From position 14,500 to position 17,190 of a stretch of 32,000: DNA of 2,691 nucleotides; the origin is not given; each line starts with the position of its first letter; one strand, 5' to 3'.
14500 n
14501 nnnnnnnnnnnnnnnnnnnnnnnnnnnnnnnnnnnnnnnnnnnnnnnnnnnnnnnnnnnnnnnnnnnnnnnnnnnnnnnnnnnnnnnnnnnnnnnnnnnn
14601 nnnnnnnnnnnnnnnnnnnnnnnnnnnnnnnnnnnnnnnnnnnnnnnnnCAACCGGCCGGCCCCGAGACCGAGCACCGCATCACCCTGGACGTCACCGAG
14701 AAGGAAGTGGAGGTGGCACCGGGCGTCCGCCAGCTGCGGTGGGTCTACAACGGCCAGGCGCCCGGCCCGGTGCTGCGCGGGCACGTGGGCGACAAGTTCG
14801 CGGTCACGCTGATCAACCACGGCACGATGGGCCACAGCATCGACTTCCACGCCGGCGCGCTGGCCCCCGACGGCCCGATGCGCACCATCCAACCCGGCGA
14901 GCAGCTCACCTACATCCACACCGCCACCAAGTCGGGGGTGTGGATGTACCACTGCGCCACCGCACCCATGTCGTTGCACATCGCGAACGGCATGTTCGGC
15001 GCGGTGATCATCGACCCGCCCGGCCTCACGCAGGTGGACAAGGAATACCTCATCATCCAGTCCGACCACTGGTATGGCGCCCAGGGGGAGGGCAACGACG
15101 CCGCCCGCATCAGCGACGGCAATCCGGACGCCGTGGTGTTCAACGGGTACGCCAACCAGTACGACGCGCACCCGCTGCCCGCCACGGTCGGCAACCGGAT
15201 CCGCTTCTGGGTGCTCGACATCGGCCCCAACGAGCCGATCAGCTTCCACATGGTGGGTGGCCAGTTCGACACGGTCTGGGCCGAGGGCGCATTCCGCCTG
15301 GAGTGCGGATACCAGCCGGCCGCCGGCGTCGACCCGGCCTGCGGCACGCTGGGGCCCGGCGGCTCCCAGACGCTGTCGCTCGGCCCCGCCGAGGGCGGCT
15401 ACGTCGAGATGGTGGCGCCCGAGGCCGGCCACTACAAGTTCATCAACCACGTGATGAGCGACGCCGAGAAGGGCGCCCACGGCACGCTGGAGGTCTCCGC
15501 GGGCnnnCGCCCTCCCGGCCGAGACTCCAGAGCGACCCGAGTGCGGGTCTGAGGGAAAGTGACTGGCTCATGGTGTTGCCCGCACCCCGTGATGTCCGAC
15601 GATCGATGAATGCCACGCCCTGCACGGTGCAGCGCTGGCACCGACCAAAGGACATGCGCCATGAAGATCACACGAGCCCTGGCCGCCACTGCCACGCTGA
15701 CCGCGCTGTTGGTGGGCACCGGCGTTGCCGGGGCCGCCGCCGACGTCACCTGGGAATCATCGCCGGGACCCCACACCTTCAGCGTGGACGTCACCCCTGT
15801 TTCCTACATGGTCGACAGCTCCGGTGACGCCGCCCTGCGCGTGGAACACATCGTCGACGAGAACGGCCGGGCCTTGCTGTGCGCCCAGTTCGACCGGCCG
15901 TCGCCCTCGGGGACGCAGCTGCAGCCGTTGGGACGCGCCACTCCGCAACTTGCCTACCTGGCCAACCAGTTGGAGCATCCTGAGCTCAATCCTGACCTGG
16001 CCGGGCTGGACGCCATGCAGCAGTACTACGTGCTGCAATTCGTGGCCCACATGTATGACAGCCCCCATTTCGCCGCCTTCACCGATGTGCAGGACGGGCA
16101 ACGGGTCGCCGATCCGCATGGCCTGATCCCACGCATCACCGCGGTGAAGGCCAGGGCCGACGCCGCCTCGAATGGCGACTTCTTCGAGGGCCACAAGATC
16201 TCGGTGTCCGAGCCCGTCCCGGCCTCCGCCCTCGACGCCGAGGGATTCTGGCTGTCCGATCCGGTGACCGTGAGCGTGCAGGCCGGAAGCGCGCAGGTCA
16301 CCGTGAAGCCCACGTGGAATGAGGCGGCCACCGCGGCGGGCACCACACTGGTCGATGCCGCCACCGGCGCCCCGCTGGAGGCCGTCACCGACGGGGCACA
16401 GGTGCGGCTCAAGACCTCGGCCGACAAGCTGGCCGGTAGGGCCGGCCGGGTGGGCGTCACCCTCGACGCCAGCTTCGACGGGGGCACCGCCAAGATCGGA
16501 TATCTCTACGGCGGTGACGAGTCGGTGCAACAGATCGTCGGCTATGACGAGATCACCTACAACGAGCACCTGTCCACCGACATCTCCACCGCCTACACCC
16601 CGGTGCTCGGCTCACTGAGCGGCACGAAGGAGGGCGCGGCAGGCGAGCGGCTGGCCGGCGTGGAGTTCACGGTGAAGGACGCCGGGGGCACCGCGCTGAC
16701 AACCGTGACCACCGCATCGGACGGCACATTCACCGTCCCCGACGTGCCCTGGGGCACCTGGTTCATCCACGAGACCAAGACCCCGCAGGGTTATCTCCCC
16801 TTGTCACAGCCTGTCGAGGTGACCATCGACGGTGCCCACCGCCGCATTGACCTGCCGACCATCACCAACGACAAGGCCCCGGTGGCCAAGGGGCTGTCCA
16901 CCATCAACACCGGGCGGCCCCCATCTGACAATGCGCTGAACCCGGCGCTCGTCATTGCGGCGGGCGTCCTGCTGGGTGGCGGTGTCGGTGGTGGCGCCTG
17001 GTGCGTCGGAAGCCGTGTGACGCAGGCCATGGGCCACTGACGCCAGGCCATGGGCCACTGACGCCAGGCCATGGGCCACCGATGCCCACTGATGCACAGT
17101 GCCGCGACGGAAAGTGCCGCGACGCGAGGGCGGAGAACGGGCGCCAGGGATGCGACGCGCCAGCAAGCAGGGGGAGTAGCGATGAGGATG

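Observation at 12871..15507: NirK with three modules: about 450-aa polytopic membrane domain + cupredoxin + two-domain Cu nitrite reductase core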

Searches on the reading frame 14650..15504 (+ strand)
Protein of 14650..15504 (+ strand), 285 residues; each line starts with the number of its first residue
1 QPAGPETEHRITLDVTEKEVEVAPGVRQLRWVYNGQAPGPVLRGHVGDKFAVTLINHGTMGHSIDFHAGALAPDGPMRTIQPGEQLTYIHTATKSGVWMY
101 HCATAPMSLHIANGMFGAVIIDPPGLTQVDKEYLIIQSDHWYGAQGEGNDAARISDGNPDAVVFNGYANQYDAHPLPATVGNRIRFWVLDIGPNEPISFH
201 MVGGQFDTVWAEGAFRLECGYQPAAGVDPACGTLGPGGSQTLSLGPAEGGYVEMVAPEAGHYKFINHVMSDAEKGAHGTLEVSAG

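Call 39: search_dna_similar(query=window:14650-15504:+, collection=plasmids, mode=protein, max_rows=30, rows=spread)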
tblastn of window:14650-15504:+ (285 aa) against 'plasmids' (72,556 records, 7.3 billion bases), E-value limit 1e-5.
Records with a match: 916; places in all: 1060; records where one place covers at least 80% of the query: 301.
Best place of each record, by identity: <60% 916.
By first word of the organism name: Ralstonia 122; Rhizobium 90; Sinorhizobium 80; Phaeobacter 79; Pseudosulfitobacter 65; Rhodococcus 41; Agrobacterium 32; Burkholderia 26; Sulfitobacter 22; Bacillus 21; and 125 more.
By predicted mobility (MOB-suite, as given by PLSDB): non-mobilizable 491; conjugative 255; mobilizable 170.
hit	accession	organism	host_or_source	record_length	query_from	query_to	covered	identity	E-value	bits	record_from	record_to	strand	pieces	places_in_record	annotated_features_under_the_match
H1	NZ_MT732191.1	Pseudomonas aeruginosa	-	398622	2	283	99%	34.4%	6e-39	152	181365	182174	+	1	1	multicopper oxidase domain-containing protein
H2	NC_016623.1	Azospirillum lipoferum 4B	-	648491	4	282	98%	33.0%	3e-37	147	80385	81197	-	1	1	nirK: copper-containing nitrite reductase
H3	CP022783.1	Ralstonia solanacearum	Solanum tuberosum,single cell,Potato ...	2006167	11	282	95%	33.1%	3e-32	132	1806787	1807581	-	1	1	nirK: nitrite reductase, copper-containing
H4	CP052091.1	Ralstonia solanacearum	tomato,cell culture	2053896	11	282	95%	33.1%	3e-32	132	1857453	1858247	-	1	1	nirK: nitrite reductase, copper-containing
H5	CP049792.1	Ralstonia solanacearum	whole organism,isolated from the ...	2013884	11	282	95%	33.1%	3e-32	132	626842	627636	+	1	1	nirK: nitrite reductase, copper-containing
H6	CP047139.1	Ralstonia solanacearum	Potato,Single cell,tuber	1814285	11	282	95%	32.7%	1e-31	131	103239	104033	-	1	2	nirK: nitrite reductase, copper-containing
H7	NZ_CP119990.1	Halobaculum marinum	cell culture,sediment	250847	11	283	96%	30.8%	1e-20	99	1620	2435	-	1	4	nirK: copper-containing nitrite reductase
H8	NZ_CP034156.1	Rhodococcus sp. NJ-530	Antarctic sea ice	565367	17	283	94%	30.0%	2e-24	109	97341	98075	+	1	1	multicopper oxidase domain-containing protein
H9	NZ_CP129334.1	Rhodococcus sp. M8-50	cell culture,nitrile contaminated soil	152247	16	283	94%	28.8%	6e-23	105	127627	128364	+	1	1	multicopper oxidase domain-containing protein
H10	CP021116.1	Aestuarium zhoushanense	pure culture,tidal flat sample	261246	10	272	92%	27.1%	2e-10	69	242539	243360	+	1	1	nitrite reductase, copper-containing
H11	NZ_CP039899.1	Agrobacterium tumefaciens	-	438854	11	216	72%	32.6%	5e-16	85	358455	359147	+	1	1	nirK: copper-containing nitrite reductase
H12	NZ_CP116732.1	Agrobacterium tumefaciens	Gaillardia,cell culture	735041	11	215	72%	31.5%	9e-15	81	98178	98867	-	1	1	nirK: copper-containing nitrite reductase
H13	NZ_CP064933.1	Rhizobium phaseoli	Phaseolus vulgaris,single cell,soil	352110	4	215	74%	30.1%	1e-13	79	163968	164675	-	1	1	nirK: copper-containing nitrite reductase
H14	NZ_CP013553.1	Rhizobium phaseoli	Phaseolus vulgaris,Whole ...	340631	4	215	74%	29.7%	3e-13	77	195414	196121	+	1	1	nirK: copper-containing nitrite reductase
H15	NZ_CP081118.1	Sulfitobacter pontiacus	-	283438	19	234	76%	28.2%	1e-10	69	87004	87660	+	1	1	copper oxidase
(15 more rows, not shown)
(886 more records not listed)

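Call 40: get_annotated_region(hit=H11, flank=15000)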
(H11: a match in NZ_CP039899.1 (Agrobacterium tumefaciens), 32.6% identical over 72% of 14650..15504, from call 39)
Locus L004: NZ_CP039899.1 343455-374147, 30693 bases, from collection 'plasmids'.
description: Agrobacterium tumefaciens strain CFBP5877 plasmid pAtCFBP5877a, complete sequence
organism: Agrobacterium tumefaciens (NCBI taxid 358)
taxonomy: Bacteria; Pseudomonadota; Alphaproteobacteria; Hyphomicrobiales; Rhizobiaceae; Agrobacterium; Agrobacterium tumefaciens
host: -; source: -; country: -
typing (MOB-suite, as given by PLSDB): conjugative; relaxase MOBQ; mating-pair formation MPF_T
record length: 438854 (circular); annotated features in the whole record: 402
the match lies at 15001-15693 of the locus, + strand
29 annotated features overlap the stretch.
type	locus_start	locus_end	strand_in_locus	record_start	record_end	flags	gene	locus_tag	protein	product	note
CDS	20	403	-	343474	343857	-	-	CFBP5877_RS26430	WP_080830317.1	hypothetical protein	-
CDS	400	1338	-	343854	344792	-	-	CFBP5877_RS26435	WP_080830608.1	U32 family peptidase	GO:0006744 - ubiquinone biosynthetic process [Evidence IEA]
CDS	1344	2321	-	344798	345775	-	-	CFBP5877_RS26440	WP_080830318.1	peptidase U32 family protein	-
CDS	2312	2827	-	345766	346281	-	-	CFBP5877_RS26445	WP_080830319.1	SCP2 domain-containing protein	-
CDS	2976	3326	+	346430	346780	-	-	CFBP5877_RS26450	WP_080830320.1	DUF488 domain-containing protein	-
CDS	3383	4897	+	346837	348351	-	-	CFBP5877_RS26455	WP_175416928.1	UbiD family decarboxylase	-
CDS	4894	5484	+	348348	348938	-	-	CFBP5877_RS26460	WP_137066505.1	UbiX family flavin prenyltransferase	-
CDS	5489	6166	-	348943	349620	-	-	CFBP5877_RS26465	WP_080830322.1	NnrU family protein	-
CDS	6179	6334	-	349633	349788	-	-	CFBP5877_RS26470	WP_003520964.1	hypothetical protein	-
CDS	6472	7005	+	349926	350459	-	-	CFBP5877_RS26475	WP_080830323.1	cytochrome c oxidase subunit 3 family protein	-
CDS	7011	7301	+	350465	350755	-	-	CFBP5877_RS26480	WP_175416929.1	hypothetical protein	-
CDS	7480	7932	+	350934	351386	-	-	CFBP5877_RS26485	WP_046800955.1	cytochrome c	-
CDS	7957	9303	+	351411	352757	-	-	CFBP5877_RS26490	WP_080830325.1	nitric-oxide reductase large subunit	-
CDS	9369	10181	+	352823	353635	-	-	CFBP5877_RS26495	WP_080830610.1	CbbQ/NirQ/NorQ/GpvN family protein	-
CDS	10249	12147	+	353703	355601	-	-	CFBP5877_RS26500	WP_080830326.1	nitric oxide reductase activation protein NorD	-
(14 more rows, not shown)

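Call 71: search_protein_families(library=pfam, proteins=[L004:13293-14525:-], max_evalue=1)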
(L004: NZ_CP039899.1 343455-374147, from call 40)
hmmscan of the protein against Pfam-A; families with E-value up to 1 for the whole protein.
L004:13293-14525:- (410 aa): 1 family
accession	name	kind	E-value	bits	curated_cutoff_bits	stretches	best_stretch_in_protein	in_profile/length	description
PF05940.17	NnrS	-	3.2e-116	389.2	28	1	30-405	2-371/371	NnrS protein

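Call 72: search_dna_similar(query=L004:13293-14525:-, collection=plasmids, mode=protein, max_rows=40, rows=spread)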
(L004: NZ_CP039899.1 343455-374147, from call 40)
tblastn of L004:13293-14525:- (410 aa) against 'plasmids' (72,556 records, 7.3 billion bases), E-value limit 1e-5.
Records with a match: 383; places in all: 472; records where one place covers at least 80% of the query: 359.
Best place of each record, by identity: >=99% 3; 95-99% 4; 90-95% 11; 60-80% 64; <60% 301.
By first word of the organism name: Sinorhizobium 62; Phaeobacter 58; Rhizobium 45; Ralstonia 31; Agrobacterium 19; Paracoccus 17; Azospirillum 13; Ensifer 10; Mesorhizobium 7; Cupriavidus 7; and 57 more.
By predicted mobility (MOB-suite, as given by PLSDB): non-mobilizable 263; conjugative 80; mobilizable 40.
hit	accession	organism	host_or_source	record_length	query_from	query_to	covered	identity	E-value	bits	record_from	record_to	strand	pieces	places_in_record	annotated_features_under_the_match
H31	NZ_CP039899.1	Agrobacterium tumefaciens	-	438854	1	410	100%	100.0%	0e+0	770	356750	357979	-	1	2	NnrS family protein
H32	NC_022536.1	Agrobacterium pusense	-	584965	1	410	100%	93.4%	0e+0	725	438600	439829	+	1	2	NnrS family protein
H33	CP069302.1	Shinella sp. PSBB067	monoisolate,Minnesota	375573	1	406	99%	67.9%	2e-163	515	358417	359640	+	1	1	NnrS family protein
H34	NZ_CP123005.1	Sinorhizobium meliloti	Medicago sativa,cell culture,nodules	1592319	1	409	100%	65.3%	1e-152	484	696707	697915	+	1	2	none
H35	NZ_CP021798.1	Sinorhizobium meliloti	Medicago sativa,Single Cell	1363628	1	409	100%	64.8%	3e-150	477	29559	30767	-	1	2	none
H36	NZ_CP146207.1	Sinorhizobium meliloti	-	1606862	1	409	100%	64.8%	3e-150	477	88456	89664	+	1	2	none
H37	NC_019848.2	Sinorhizobium meliloti GR4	-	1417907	1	409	100%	64.5%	1e-149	476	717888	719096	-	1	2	record has no annotation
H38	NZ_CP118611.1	Ensifer adhaerens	Pure isolate,Rhizosphere of Cyperus ...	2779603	12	410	97%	63.4%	3e-148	472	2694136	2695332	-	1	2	none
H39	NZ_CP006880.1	Rhizobium gallicum bv. gallicum R602sp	Phaseolus vulgaris,whole ...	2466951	3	409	99%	59.7%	9e-138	441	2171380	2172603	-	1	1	record has no annotation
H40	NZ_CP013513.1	Rhizobium sp. N1314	Phaseolus vulgaris,Whole ...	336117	5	410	99%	58.4%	3e-138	443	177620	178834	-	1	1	NnrS family protein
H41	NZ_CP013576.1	Rhizobium phaseoli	Phaseolus vulgaris,Whole ...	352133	5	410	99%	57.9%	8e-137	439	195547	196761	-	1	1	NnrS family protein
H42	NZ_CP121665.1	Rhizobium sp. CB3090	Gliricidia sp.,cell culture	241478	2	408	99%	56.8%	9e-139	444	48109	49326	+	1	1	NnrS family protein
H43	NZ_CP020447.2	Paracoccus yeei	Homo sapiens,Urine suprapubic aspirate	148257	2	410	100%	54.4%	7e-129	416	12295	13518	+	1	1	none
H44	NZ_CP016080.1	Mesorhizobium loti NZP2037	Lotus,cell culture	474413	19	410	96%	44.4%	3e-78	270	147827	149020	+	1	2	NnrS family protein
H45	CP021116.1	Aestuarium zhoushanense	pure culture,tidal flat sample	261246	11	403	96%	43.0%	9e-83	283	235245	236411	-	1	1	short-chain dehydrogenase | NnrT protein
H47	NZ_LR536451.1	Methylocella tundrae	-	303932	25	402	92%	43.3%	9e-65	231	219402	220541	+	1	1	NnrS family protein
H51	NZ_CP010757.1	Phaeobacter inhibens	cell culture,clam larvae aquaculture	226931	28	406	92%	40.4%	4e-58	212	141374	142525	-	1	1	NnrS family protein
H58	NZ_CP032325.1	Azospirillum argentinense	soil sample,Agricultural field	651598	15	404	95%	35.3%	7e-37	150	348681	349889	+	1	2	NnrS family protein (x2)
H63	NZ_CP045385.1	Ruegeria sp. THAF33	pure culture,Surface of a polyethylene ...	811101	30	405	92%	32.8%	7e-37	150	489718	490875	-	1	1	NnrS family protein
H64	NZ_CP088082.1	Ideonella dechloratans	Cell culture,Activated sludge, ...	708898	6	405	98%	29.6%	6e-29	126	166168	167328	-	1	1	NnrS family protein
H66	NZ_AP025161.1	Acidithiobacillus ferrooxidans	-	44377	34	405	91%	28.1%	3e-28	124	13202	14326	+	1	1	NnrS family protein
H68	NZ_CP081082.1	Leisingera caerulea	-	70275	36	408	91%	26.0%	4e-20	100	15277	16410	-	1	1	NnrS family protein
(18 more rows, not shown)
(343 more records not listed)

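Call 73: get_annotated_region(hit=H47, flank=300)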
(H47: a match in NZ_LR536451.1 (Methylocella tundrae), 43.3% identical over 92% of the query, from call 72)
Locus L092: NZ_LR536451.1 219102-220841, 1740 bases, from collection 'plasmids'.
description: Methylocella tundrae isolate MTUNDRAET4 annotated genome plasmid 2
organism: Methylocella tundrae (NCBI taxid 227605)
taxonomy: Bacteria; Pseudomonadota; Alphaproteobacteria; Hyphomicrobiales; Beijerinckiaceae; Methylocella; Methylocella tundrae
host: -; source: -; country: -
typing (MOB-suite, as given by PLSDB): non-mobilizable
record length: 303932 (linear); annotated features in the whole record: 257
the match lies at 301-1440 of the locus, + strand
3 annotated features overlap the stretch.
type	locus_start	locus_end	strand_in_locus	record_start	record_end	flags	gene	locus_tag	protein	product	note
CDS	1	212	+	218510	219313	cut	-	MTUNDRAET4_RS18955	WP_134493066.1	helix-turn-helix domain-containing protein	GO:0006355 - regulation of DNA-templated transcription [Evidence IEA]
CDS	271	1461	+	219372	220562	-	-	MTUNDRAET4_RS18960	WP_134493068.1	NnrS family protein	-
CDS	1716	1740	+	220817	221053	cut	-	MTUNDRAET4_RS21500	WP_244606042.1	GDCCVxC domain-containing (seleno)protein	-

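Call 74: get_annotated_region(hit=H51, flank=300)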
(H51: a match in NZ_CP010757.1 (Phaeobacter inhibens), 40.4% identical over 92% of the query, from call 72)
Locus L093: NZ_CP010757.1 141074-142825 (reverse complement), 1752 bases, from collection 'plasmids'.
description: Phaeobacter inhibens strain P80 plasmid pP80_a, complete sequence
organism: Phaeobacter inhibens (NCBI taxid 221822)
taxonomy: Bacteria; Pseudomonadota; Alphaproteobacteria; Rhodobacterales; Roseobacteraceae; Phaeobacter; Phaeobacter inhibens
host: -; source: cell culture,clam larvae aquaculture; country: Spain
typing (MOB-suite, as given by PLSDB): non-mobilizable; replicon rep_cluster_377
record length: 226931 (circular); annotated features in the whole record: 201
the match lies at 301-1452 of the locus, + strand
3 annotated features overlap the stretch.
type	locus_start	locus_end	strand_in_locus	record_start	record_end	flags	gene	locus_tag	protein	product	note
CDS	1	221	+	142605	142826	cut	-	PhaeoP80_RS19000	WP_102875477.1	NnrT protein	-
CDS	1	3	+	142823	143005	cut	-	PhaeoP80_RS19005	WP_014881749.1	hypothetical protein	-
CDS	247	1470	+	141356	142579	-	-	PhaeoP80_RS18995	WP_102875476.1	NnrS family protein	-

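Call 75: get_annotated_region(hit=H64, flank=300)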
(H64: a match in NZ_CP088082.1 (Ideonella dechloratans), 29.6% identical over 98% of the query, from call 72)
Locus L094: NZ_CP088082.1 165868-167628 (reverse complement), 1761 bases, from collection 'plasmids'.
description: Ideonella dechloratans strain CCUG 30977 plasmid unnamed1, complete sequence
organism: Ideonella dechloratans (NCBI taxid 36863)
taxonomy: Bacteria; Pseudomonadota; Betaproteobacteria; Burkholderiales; Sphaerotilaceae; Ideonella; Ideonella dechloratans
host: -; source: Cell culture,Activated sludge, wastewater treatment plant; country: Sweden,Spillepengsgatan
typing (MOB-suite, as given by PLSDB): non-mobilizable
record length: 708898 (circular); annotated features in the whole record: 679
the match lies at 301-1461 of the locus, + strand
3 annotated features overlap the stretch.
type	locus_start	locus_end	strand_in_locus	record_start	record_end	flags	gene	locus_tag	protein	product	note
CDS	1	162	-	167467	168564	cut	dctP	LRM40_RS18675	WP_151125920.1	TRAP transporter substrate-binding protein DctP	GO:0055085 - transmembrane transport [Evidence IEA]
CDS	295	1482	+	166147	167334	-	-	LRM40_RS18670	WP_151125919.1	NnrS family protein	-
CDS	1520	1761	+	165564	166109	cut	-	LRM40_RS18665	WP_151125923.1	hemerythrin domain-containing protein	-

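Call 76: get_annotated_region(hit=H66, flank=300)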
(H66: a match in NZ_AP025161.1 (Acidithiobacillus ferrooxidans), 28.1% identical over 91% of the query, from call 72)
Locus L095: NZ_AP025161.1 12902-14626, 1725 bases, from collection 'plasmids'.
description: Acidithiobacillus ferrooxidans strain NFP31 plasmid pACF1, complete sequence
organism: Acidithiobacillus ferrooxidans (NCBI taxid 920)
taxonomy: Bacteria; Pseudomonadota; Acidithiobacillia; Acidithiobacillales; Acidithiobacillaceae; Acidithiobacillus; Acidithiobacillus ferrooxidans
host: -; source: -; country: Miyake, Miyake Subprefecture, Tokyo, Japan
typing (MOB-suite, as given by PLSDB): non-mobilizable; replicon rep_cluster_673
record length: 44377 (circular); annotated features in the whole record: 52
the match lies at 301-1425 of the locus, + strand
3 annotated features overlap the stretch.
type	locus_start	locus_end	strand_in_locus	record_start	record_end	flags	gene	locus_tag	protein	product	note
CDS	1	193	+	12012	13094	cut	-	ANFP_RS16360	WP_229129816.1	FAD-binding oxidoreductase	-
CDS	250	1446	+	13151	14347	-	-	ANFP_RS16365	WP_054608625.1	NnrS family protein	-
CDS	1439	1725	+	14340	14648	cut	-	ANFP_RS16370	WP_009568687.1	DUF3579 domain-containing protein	-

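Call 77: get_annotated_region(hit=H68, flank=300)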
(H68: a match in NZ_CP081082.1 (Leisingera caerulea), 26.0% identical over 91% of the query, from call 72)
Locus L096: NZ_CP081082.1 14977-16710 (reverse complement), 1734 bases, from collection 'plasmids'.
description: Leisingera caerulea strain S141 plasmid unnamed4, complete sequence
organism: Leisingera caerulea (NCBI taxid 506591)
taxonomy: Bacteria; Pseudomonadota; Alphaproteobacteria; Rhodobacterales; Roseobacteraceae; Leisingera; Leisingera caerulea
host: -; source: -; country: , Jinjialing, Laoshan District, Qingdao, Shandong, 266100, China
typing (MOB-suite, as given by PLSDB): non-mobilizable; replicon rep_cluster_508
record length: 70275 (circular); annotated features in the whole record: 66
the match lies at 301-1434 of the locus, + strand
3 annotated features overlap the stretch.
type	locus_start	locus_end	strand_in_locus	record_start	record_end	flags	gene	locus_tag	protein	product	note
CDS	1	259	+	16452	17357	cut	-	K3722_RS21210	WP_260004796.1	U32 family peptidase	GO:0006744 - ubiquinone biosynthetic process [Evidence IEA]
CDS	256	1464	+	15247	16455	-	-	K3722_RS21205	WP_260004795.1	NnrS family protein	-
CDS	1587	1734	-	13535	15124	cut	-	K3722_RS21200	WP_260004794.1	GMC family oxidoreductase N-terminal domain-containing protein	-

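Call 78: get_annotated_region(hit=H63, flank=300)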
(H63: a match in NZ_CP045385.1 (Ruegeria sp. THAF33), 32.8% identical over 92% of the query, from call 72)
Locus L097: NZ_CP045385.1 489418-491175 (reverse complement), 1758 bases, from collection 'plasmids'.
description: Ruegeria sp. THAF33 plasmid pTHAF33_a, complete sequence
organism: Ruegeria sp. THAF33 (NCBI taxid 2587853)
taxonomy: Bacteria; Pseudomonadota; Alphaproteobacteria; Rhodobacterales; Roseobacteraceae; Ruegeria; Ruegeria sp. THAF33
host: -; source: pure culture,Surface of a polyethylene microplastic particle present in tank 6 of a marine aquarium ...; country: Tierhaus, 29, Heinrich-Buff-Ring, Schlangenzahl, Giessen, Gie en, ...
typing (MOB-suite, as given by PLSDB): non-mobilizable
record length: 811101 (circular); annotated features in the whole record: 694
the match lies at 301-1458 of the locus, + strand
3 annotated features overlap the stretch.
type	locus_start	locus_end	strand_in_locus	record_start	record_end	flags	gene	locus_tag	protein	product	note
CDS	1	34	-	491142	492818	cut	-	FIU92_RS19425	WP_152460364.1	cytochrome D1 domain-containing protein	-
CDS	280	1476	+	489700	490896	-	-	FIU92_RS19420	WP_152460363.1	NnrS family protein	-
CDS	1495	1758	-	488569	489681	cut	-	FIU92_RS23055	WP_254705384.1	Hint domain-containing protein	-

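Call 79: get_annotated_region(hit=H58, flank=300)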
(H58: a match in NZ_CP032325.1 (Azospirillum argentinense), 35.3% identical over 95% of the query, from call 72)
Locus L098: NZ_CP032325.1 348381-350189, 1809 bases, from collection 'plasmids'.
description: Azospirillum argentinense strain MTCC4035 plasmid p4, complete sequence
organism: Azospirillum argentinense (NCBI taxid 2970906)
taxonomy: Bacteria; Pseudomonadota; Alphaproteobacteria; Rhodospirillales; Azospirillaceae; Azospirillum; Azospirillum argentinense
host: -; source: soil sample,Agricultural field; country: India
typing (MOB-suite, as given by PLSDB): non-mobilizable
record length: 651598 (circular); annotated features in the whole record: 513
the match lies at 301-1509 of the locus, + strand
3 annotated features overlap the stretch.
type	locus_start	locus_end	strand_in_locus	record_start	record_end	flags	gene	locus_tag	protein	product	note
CDS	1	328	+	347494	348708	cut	-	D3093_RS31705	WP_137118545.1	NnrS family protein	-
CDS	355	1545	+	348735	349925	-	-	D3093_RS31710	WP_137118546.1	NnrS family protein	-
CDS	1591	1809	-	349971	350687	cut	-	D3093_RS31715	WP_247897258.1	TetR/AcrR family transcriptional regulator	GO:0006355 - regulation of DNA-templated transcription [Evidence IEA]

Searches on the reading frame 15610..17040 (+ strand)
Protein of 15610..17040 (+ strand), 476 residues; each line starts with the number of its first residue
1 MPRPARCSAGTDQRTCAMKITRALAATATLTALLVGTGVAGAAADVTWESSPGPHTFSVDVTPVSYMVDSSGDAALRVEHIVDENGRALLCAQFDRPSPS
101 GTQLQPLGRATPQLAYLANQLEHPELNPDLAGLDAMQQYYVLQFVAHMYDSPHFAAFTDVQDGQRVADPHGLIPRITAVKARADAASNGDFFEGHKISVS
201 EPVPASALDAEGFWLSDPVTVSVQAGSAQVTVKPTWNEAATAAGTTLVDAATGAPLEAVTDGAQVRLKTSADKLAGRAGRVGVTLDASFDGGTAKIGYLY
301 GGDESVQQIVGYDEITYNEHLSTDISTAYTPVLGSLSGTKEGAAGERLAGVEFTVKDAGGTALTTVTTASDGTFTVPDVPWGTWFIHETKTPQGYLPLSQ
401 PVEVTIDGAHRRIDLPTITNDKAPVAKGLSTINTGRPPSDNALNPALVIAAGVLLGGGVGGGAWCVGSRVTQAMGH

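Call 3: search_protein_families(library=pfam, proteins=[window:15610-17040:+], max_evalue=0.01)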
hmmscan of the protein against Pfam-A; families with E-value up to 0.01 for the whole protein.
window:15610-17040:+ (476 aa): 2 families
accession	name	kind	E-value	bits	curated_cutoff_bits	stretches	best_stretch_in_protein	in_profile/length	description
PF17802.7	SpaA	-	1.3e-15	57.7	23.1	1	334-410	1-80/91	Prealbumin-like fold domain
PF13620.12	CarboxypepD_reg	-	0.00017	22.3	32.3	1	336-408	2-73/82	Carboxypeptidase regulatory-like domain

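Call 4: search_protein_families(library=ncbifam, proteins=[window:15610-17040:+], max_evalue=0.01)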
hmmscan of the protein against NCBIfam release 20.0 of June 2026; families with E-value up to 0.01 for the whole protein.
window:15610-17040:+ (476 aa): 1 family
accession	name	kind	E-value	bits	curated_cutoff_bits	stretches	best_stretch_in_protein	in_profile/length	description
NF012181.0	MSCRAMM_SdrD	exception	0.00027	18.5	2500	1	348-400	705-756/1379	MSCRAMM family adhesin SdrD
